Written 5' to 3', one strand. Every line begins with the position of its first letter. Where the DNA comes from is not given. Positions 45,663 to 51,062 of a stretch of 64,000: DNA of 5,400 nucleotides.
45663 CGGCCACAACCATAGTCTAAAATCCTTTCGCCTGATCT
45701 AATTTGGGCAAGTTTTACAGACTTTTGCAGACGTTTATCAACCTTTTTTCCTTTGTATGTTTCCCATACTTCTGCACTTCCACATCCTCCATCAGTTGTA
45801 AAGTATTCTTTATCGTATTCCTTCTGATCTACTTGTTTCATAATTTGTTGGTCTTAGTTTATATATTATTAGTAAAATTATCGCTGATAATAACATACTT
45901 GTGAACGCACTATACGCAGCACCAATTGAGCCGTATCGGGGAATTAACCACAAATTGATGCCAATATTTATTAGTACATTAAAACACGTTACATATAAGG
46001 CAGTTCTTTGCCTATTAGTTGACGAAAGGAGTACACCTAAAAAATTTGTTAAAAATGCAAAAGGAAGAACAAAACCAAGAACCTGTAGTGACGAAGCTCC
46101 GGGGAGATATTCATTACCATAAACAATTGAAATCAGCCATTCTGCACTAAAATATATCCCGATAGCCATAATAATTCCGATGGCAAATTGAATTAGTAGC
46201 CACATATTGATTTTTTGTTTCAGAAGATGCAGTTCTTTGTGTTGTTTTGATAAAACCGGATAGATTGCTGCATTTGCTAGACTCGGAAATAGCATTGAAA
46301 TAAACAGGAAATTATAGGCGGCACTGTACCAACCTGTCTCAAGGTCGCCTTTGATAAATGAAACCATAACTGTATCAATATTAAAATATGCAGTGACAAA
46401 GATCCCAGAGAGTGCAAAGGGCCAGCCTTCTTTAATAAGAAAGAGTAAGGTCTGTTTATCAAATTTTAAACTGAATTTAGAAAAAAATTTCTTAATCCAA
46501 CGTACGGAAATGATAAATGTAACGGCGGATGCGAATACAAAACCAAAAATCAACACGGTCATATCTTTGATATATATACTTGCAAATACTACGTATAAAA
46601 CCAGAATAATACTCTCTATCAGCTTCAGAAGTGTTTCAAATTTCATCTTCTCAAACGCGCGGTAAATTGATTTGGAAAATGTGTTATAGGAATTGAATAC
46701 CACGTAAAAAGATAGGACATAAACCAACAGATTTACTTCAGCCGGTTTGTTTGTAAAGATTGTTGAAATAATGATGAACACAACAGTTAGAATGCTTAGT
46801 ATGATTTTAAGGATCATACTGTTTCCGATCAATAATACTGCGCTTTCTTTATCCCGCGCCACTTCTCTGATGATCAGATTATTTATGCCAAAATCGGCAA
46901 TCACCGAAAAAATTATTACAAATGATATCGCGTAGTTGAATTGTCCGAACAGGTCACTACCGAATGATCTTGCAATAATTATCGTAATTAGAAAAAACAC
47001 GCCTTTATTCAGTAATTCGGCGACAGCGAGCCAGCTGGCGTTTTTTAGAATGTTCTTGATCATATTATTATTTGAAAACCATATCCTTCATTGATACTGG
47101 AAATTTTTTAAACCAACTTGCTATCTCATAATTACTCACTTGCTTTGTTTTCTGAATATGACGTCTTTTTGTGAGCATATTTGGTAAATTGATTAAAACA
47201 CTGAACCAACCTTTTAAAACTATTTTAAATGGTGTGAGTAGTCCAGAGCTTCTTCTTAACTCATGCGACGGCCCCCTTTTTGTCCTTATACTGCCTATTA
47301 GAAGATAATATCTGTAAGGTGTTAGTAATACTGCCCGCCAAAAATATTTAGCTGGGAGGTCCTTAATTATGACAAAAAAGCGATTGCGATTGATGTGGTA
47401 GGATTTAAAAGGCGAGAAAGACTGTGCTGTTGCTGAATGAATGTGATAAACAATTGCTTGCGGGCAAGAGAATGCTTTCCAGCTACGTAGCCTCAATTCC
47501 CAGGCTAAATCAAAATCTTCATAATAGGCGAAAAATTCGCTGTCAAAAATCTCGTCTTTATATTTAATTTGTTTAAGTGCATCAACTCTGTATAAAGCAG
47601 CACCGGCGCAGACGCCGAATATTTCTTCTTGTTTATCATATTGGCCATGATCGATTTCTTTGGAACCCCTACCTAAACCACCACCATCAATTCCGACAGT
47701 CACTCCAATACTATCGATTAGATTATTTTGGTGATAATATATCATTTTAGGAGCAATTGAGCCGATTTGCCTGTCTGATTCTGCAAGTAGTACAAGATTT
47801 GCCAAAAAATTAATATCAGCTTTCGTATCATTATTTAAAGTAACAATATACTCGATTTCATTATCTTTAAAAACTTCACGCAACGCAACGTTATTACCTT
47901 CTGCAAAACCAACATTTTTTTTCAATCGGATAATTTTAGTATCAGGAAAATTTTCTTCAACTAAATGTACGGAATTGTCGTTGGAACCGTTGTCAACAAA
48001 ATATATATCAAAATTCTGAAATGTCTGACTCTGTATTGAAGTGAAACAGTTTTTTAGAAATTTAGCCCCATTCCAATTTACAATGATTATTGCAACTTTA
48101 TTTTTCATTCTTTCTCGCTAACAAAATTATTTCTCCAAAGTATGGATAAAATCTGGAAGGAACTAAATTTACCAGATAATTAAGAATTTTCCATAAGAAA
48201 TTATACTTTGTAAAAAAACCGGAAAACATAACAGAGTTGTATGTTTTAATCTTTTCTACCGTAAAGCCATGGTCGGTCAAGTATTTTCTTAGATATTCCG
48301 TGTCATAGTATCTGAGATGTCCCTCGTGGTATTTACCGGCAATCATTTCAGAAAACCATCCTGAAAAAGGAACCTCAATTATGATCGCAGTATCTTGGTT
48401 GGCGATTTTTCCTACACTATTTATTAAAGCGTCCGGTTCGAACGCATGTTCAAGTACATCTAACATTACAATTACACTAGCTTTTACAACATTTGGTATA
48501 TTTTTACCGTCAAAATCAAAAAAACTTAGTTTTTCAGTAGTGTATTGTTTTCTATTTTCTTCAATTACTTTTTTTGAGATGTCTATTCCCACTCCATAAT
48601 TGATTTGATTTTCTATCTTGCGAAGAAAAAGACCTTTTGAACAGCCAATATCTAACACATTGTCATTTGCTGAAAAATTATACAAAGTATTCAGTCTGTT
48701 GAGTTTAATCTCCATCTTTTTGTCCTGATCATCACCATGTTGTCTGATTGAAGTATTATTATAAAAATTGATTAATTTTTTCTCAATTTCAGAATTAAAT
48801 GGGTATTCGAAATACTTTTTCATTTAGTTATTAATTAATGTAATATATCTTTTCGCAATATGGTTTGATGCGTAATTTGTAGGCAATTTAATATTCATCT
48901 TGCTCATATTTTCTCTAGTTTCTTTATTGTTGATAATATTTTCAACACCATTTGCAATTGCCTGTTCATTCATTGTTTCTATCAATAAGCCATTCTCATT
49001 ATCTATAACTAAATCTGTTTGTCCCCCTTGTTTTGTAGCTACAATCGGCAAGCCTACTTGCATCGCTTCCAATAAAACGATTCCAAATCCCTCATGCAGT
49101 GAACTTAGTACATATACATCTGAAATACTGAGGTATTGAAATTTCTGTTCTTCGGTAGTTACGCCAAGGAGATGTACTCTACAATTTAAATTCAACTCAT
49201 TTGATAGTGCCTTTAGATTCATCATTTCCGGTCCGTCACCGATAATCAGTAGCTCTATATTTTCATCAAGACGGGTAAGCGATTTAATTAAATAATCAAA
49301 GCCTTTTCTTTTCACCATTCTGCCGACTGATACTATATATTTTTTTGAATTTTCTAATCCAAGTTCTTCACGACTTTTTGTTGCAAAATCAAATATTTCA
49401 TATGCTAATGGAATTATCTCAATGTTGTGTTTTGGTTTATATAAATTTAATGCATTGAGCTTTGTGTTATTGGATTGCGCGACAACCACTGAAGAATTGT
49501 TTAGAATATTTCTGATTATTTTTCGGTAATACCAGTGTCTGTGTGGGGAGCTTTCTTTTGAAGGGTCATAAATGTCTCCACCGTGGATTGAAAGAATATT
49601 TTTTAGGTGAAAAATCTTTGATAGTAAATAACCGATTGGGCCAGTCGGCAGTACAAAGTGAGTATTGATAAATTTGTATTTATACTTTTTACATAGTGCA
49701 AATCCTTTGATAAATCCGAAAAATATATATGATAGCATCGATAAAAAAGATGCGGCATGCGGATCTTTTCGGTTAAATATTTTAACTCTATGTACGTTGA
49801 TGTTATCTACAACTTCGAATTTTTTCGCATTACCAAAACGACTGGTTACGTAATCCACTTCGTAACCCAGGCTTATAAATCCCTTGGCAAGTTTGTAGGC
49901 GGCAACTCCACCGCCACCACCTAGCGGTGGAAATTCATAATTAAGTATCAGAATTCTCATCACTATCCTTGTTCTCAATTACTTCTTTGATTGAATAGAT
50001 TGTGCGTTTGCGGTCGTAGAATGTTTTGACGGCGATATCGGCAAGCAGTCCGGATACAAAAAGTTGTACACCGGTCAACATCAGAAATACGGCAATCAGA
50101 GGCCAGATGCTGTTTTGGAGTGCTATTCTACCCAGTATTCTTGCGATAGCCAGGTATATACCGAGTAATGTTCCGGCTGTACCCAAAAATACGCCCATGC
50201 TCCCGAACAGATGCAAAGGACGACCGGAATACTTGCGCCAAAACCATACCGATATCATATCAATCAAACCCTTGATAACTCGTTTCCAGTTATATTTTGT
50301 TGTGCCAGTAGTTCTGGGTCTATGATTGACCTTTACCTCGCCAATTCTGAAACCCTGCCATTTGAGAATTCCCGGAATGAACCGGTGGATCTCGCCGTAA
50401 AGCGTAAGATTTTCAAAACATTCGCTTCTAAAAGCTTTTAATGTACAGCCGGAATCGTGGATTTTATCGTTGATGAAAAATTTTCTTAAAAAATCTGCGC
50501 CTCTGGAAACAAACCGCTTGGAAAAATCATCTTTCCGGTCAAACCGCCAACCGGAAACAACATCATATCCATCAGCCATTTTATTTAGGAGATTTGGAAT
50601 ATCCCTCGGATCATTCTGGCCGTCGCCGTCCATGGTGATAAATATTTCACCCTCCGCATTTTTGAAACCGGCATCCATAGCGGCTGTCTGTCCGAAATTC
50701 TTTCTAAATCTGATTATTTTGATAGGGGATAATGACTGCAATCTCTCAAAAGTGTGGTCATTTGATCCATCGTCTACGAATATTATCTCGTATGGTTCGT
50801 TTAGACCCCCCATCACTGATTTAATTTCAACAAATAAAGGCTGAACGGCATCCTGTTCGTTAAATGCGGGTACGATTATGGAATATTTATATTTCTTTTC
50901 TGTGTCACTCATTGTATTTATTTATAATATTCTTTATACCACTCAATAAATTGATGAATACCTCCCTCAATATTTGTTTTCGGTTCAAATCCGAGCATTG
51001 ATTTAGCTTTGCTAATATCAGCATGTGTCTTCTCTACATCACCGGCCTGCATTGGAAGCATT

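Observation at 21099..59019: ~38 kb glycan super-locus built around three polyprenyl-phosphate-sugar synthase / GT-C transferase modules and lacking a recognisable priming transferase or Wzy/Wzz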

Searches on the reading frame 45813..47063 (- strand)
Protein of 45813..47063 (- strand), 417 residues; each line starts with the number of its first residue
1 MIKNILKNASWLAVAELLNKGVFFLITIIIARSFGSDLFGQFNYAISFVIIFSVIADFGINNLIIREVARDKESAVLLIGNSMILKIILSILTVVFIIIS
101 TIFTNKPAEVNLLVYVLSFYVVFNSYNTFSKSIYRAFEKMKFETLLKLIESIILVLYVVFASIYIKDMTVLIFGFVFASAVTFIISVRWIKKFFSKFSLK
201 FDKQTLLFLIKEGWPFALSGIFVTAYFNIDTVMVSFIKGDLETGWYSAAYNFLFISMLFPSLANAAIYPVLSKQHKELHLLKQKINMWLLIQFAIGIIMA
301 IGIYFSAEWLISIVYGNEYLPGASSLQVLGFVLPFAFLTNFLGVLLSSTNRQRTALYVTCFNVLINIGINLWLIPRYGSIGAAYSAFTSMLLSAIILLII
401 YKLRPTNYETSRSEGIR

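Call 9: search_protein_families(library=pfam, proteins=[window:45813-47063:-], max_evalue=0.01)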
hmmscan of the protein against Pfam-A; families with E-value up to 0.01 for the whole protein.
window:45813-47063:- (417 aa): 4 families
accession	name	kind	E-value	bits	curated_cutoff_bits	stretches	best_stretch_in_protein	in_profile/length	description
PF01943.22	Polysacc_synt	-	5.9e-47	160.8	28.2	1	5-273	1-272/274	Polysaccharide biosynthesis protein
PF13440.11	Polysacc_synt_3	-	8.4e-17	61.8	23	1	29-321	1-290/293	Polysaccharide biosynthesis protein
PF01554.23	MatE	-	2e-12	47.6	24.9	1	215-371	1-160/161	MatE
PF03023.19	MurJ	-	0.0004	19.5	27.4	1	78-402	55-400/451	Lipid II flippase MurJ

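Call 83: search_protein_families(library=ncbifam, proteins=[window:45813-47063:-], max_evalue=1e-8)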
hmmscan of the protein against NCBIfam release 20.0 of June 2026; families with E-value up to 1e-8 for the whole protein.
window:45813-47063:- (417 aa): 3 families
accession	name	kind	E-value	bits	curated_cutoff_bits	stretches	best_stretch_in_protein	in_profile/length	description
NF041871.1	Wzx_EPS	equivalog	1.3e-24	86.8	800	1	22-400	19-401/492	exopolysaccharide biosynthesis flippase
NF007773.0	PRK10459.1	equivalog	3.1e-11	43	273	1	3-394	5-395/492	MOP flippase family protein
TIGR01695.1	murJ_mviN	equivalog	9.3e-09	34.5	235.55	0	9-405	6-430/506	murein biosynthesis integral membrane protein MurJ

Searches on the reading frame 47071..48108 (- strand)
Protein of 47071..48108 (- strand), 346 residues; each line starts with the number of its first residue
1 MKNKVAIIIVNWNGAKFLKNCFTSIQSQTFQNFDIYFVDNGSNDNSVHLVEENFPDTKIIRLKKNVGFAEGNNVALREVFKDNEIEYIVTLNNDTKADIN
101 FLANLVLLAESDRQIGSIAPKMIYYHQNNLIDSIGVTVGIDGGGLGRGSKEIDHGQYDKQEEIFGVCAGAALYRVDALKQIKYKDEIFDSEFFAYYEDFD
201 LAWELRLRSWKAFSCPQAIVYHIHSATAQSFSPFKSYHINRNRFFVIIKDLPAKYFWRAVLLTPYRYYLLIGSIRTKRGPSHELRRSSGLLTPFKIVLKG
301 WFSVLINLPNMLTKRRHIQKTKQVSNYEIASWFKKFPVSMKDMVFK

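Call 9: search_protein_families(library=pfam, proteins=[window:47071-48108:-], max_evalue=0.01)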
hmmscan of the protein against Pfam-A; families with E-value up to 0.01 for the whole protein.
window:47071-48108:- (346 aa): 4 families
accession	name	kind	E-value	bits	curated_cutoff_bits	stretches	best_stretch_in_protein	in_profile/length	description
PF00535.33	Glycos_transf_2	-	1.2e-20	74.6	23.3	1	7-181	2-167/168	Glycosyl transferase family 2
PF13641.12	Glyco_tranf_2_3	-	2.4e-09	38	27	1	5-227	3-216/230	Glycosyltransferase like family 2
PF13632.12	Glyco_trans_2_3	-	0.002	18.4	27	1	88-265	2-159/198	Glycosyl transferase family group 2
PF13704.12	Glyco_tranf_2_4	-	0.0066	17.4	27.5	0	16-94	5-81/98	Glycosyl transferase family 2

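Call 83: search_protein_families(library=ncbifam, proteins=[window:47071-48108:-], max_evalue=1e-8)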
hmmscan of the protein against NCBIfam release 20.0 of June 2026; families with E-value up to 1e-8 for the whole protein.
window:47071-48108:- (346 aa): 3 families
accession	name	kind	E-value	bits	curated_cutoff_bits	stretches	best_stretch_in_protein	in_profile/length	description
TIGR03937.1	PgaC_IcaA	equivalog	7.3e-13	48.2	422.3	1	3-223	45-251/407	poly-beta-1,6-N-acetyl-D-glucosamine synthase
NF007482.0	PRK10073.1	equivalog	1.3e-10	40.9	423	1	2-112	5-113/334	glycosyltransferase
TIGR01556.1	rhamnosyltran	subfamily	9e-10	38.2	200.55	1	18-249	10-238/281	rhamnosyltransferase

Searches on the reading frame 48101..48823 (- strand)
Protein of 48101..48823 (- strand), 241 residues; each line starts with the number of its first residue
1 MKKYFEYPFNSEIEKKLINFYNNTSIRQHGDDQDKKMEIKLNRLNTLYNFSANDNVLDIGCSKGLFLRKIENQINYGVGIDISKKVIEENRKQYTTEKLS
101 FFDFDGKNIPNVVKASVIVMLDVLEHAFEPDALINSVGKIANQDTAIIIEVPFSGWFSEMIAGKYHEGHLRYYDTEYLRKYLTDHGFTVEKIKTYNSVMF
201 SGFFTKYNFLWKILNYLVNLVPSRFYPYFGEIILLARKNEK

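Call 9: search_protein_families(library=pfam, proteins=[window:48101-48823:-], max_evalue=0.01)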
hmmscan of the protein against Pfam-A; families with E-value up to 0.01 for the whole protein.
window:48101-48823:- (241 aa): 8 families
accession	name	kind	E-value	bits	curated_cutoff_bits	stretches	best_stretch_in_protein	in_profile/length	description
PF13489.12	Methyltransf_23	-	7.8e-16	58.7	27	1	50-191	20-163/164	Methyltransferase domain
PF08242.18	Methyltransf_12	-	1.6e-09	38.8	30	1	57-143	1-94/98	Methyltransferase domain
PF13847.12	Methyltransf_31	-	1.2e-07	31.9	27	1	52-151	3-111/145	Methyltransferase domain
PF13649.12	Methyltransf_25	-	2.1e-07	31.9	27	1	56-133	1-82/97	Methyltransferase domain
PF08241.18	Methyltransf_11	-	4.6e-07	30.8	21.2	1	57-141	1-87/95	Methyltransferase domain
PF03291.22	mRNA_G-N7_MeTrfase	-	0.00012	21.8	26.6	1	55-96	64-106/315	mRNA (guanine-N(7))-methyltransferase domain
PF01728.25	FtsJ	-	0.0017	18.8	24.1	1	40-111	8-85/181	FtsJ-like methyltransferase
PF07021.18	MetW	-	0.0062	16.6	21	1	54-156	15-114/193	Methionine biosynthesis protein MetW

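Call 83: search_protein_families(library=ncbifam, proteins=[window:48101-48823:-], max_evalue=1e-8)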
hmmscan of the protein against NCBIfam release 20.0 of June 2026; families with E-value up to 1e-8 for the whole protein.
window:48101-48823:- (241 aa): 1 family
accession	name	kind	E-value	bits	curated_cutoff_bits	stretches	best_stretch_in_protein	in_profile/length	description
TIGR01983.1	UbiG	equivalog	3.5e-10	39.6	102.95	1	40-149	49-151/228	bifunctional 2-polyprenyl-6-hydroxyphenol methylase/3-demethylubiquinol 3-O-methyltransferase UbiG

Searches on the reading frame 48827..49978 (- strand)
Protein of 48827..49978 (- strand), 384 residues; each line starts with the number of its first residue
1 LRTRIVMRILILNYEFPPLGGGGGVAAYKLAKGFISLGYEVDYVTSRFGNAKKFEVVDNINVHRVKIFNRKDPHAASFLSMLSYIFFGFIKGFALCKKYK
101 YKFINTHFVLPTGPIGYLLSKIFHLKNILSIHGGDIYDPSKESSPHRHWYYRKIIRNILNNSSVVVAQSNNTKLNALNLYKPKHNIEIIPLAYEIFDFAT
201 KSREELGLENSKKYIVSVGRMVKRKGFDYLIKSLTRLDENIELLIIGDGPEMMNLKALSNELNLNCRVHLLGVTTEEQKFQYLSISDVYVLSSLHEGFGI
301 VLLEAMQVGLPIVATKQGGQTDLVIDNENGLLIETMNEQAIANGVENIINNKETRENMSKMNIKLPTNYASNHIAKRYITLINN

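Call 9: search_protein_families(library=pfam, proteins=[window:48827-49978:-], max_evalue=0.01)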
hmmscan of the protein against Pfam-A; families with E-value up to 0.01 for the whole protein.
window:48827-49978:- (384 aa): 7 families
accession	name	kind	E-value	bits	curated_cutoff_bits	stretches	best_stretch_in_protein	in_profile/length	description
PF00534.26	Glycos_transf_1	-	4e-45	153.9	26.4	1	200-361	3-168/172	Glycosyl transferases group 1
PF13692.12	Glyco_trans_1_4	-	4.3e-34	118.2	27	1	213-351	2-142/142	Glycosyl transferases group 1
PF13439.12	Glyco_transf_4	-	4.5e-14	53.3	28.5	1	21-190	2-163/170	Glycosyltransferase Family 4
PF13579.12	Glyco_trans_4_4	-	6.2e-11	43.3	29.7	1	21-191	1-157/158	Glycosyl transferase 4-like domain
PF20706.3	GT4-conflict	-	8.9e-10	38.5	26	1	196-327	181-323/385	Family 4 Glycosyltransferase in conflict systems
PF13477.12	Glyco_trans_4_2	-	4.3e-08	33.9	23.4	1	29-169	15-139/139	Glycosyl transferase 4-like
PF19892.4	DUF6365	-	0.0045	16.4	32.5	0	224-315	202-283/404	Family of unknown function (DUF6365)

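Call 83: search_protein_families(library=ncbifam, proteins=[window:48827-49978:-], max_evalue=1e-8)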
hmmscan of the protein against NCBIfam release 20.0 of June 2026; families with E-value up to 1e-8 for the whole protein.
window:48827-49978:- (384 aa): 34 families (the best 25 are shown)
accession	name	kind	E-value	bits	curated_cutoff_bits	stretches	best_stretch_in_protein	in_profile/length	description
TIGR03999.1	thiol_BshA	equivalog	5.5e-41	140.7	273.7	1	20-381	11-369/375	N-acetyl-alpha-D-glucosaminyl L-malate synthase BshA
NF047684.1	TeichurnBiosyTuaC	equivalog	1.5e-36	126.2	550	1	100-377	108-381/391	teichuronic acid biosynthesis protein TuaC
NF050063.1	ProtGlycPglJ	equivalog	1.2e-35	123.4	500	1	34-379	26-360/363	N-acetylgalactosamine-N,N'-diacetylbacillosaminyl-diphospho-undecaprenol 4-alpha-N-acetylgalactosaminyltransferase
NF041876.1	EPS_EpsE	equivalog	2.4e-29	102.8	400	1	184-361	186-371/389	exopolysaccharide biosynthesis GT4 family glycosyltransferase EpsE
TIGR03449.1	mycothiol_MshA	equivalog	3.8e-28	98.5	462.5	1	17-376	15-394/406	D-inositol-3-phosphate glycosyltransferase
TIGR03088.1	stp2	hypoth_equivalog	1.2e-27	97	409.05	1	128-381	108-369/374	TIGR03088 family PEP-CTERM/XrtA system glycosyltransferase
NF046085.1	XrtY_assoc_Gly1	equivalog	2.8e-27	95.6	400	1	146-382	146-381/387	XrtY-associated glycosyltransferase XYAG1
NF041010.1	glycosy_Agl16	equivalog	1e-26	93.7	575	1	146-381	118-347/352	glycosylation protein Agl16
TIGR02149.1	glgA_Coryne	subfamily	6.9e-26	91.3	302.4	1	7-379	1-384/391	glycogen synthase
TIGR04157.1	glyco_rSAM_CFB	subfamily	6.1e-23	81.5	400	1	200-381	215-405/406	TIGR04157 family glycosyltransferase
NF047880.1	glyco_SdgA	exception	4.4e-21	75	800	1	149-383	257-488/488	serine-aspartate repeat adhesin O-glycosyltransferase SdgA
NF012028.0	PRK15484.1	subfamily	1.9e-20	73.3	618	1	180-383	157-376/380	lipopolysaccharide N-acetylglucosaminyltransferase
NF007396.0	PRK09922.1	equivalog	4.2e-20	71.9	385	1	210-370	180-344/361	lipopolysaccharide 1,6-galactosyltransferase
NF053787.1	GlcN_PG_synth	equivalog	9.3e-20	70.8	480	1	200-355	185-330/361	N-acetylglucosaminyl phosphatidylglycerol synthase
NF050056.1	ProtGlycPglH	equivalog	2.2e-18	66.5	600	1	211-383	178-351/354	GalNAc-alpha-(1->4)-GalNAc-alpha-(1->3)-diNAcBac-PP-undecaprenol alpha-1,4-N-acetyl-D-galactosaminyltransferase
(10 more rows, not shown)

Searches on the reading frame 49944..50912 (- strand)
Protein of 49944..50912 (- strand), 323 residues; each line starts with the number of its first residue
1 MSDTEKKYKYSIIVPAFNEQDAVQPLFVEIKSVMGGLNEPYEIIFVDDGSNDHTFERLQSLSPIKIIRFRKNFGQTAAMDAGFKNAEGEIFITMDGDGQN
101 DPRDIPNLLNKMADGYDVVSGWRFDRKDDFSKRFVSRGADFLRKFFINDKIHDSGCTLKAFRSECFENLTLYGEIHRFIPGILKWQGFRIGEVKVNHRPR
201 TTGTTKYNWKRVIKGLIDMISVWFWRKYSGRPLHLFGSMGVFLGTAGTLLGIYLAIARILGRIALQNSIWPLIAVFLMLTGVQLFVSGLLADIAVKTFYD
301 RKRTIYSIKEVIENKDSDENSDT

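Call 9: search_protein_families(library=pfam, proteins=[window:49944-50912:-], max_evalue=0.01)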
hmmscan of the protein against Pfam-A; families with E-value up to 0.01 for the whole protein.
window:49944-50912:- (323 aa): 3 families
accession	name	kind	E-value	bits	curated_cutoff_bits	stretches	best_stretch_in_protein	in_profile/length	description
PF00535.33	Glycos_transf_2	-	2.9e-32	112.4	23.3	1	11-169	1-167/168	Glycosyl transferase family 2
PF10111.15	Glyco_tranf_2_2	-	0.00023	21.2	27.3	1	23-98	15-92/276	Glycosyltransferase like family 2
PF07332.16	Phage_holin_3_6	-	0.00059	20.3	28.4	1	236-310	33-110/116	Putative Actinobacterial Holin-X, holin superfamily III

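Call 13: search_protein_families(library=ncbifam, proteins=[window:49944-50912:-], max_evalue=0.01)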
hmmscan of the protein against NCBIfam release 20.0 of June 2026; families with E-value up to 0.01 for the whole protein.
window:49944-50912:- (323 aa): 20 families
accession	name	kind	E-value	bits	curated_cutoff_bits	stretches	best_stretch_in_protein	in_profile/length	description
NF007986.1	PRK10714.1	equivalog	2.4e-45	154.9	529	1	7-315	5-315/316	undecaprenyl-phosphate 4-deoxy-4-formamido-L-arabinose transferase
NF047588.1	GlcsyltransPgfSStrep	equivalog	9.8e-44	149.8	500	1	9-308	2-302/308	glycosyltransferase PgfS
TIGR04182.1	glyco_TIGR04182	equivalog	2.5e-24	86.2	325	1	11-300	3-288/293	S-layer glycoprotein N-glycosyltransferase AglJ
NF058614.1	PPMAGASynPpgS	equivalog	3.4e-15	56.1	370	1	12-169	4-165/226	polyprenyl-phospho-N-acetylgalactosaminyl synthase PpgS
TIGR03937.1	PgaC_IcaA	equivalog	4.1e-13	49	422.3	1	5-114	42-152/407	poly-beta-1,6-N-acetyl-D-glucosamine synthase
NF041391.1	DPhHxTase_Halo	equivalog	5.2e-13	48.5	375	1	16-200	3-186/213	dolichyl-phosphate hexose transferase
TIGR04283.1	glyco_like_mftF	equivalog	2.4e-12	46.9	182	1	11-140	2-126/221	TIGR04283 family arsenosugar biosynthesis glycosyltransferase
TIGR03965.1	mycofact_glyco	equivalog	7.1e-11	41.6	280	1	7-114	73-181/467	mycofactocin biosynthesis glycosyltransferase MftF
NF041875.1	EPS_EpsD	equivalog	1.5e-09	37.7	370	1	11-104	2-96/325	exopolysaccharide biosynthesis glycosyltransferase EpsD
NF047683.1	TeichurnBiosyTuaG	equivalog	3.8e-08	33.3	400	1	6-112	4-111/252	teichuronic acid biosynthesis protein TuaG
NF007482.0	PRK10073.1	equivalog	8.7e-08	31.5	423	1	6-113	4-110/334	glycosyltransferase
NF050050.1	ProtGlycPglI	equivalog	4.3e-07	29.6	500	1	9-140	3-141/306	GalNAc(5)-diNAcBac-PP-undecaprenol beta-1,3-glucosyltransferase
NF045692.1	OglycostaseCruG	equivalog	2.5e-05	23.4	600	1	8-120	41-161/386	2'-O-glycosyltransferase CruG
NF010496.0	PRK13915.1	equivalog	5.5e-05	22.4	262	1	6-60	29-83/307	glucosyl-3-phosphoglycerate synthase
NF053739.1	GlytfEpsEBac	equivalog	0.00014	21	450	1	9-99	2-94/265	glycosyltransferase EpsE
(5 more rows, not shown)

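Call 76: search_solved_structures(query=window:49944-50912:-, max_evalue=0.00001)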
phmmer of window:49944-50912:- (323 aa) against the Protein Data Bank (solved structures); distinct sequences matched with E-value up to 0.00001: 10.
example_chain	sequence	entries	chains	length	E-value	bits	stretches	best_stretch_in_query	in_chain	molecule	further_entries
9bhc_C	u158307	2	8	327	4.1e-39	138.1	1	7-313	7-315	Undecaprenyl-phosphate 4-deoxy-4-formamido-L-arabinose transferase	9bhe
8vxh_A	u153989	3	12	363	5.9e-39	137.6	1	7-313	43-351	Undecaprenyl-phosphate 4-deoxy-4-formamido-L-arabinose transferase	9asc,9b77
9hwj_A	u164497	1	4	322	6.6e-39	137.5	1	8-315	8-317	Undecaprenyl-phosphate 4-deoxy-4-formamido-L-arabinose transferase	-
5eke_A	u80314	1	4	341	2.3e-29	106.1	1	9-308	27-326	Uncharacterized glycosyltransferase sll0501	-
5ekp_C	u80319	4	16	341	5.7e-29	104.8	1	9-308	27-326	Uncharacterized glycosyltransferase sll0501 | Glycosyltransferase sll0501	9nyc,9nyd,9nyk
9nye_A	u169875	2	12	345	5.9e-29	104.8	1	9-308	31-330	Glycosyltransferase sll0501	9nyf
5mlz_A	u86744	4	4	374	1.3e-25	93.8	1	8-256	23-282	Dolichol monophosphate mannose synthase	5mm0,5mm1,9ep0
6p61_A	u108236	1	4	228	1.6e-07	34.3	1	9-113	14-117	Glycosyltransferase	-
8bz8_A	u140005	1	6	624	4.3e-07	32.9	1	4-122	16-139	Glycosyltransferase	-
8bz4_A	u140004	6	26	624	4.3e-07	32.9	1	4-122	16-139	Glycosyltransferase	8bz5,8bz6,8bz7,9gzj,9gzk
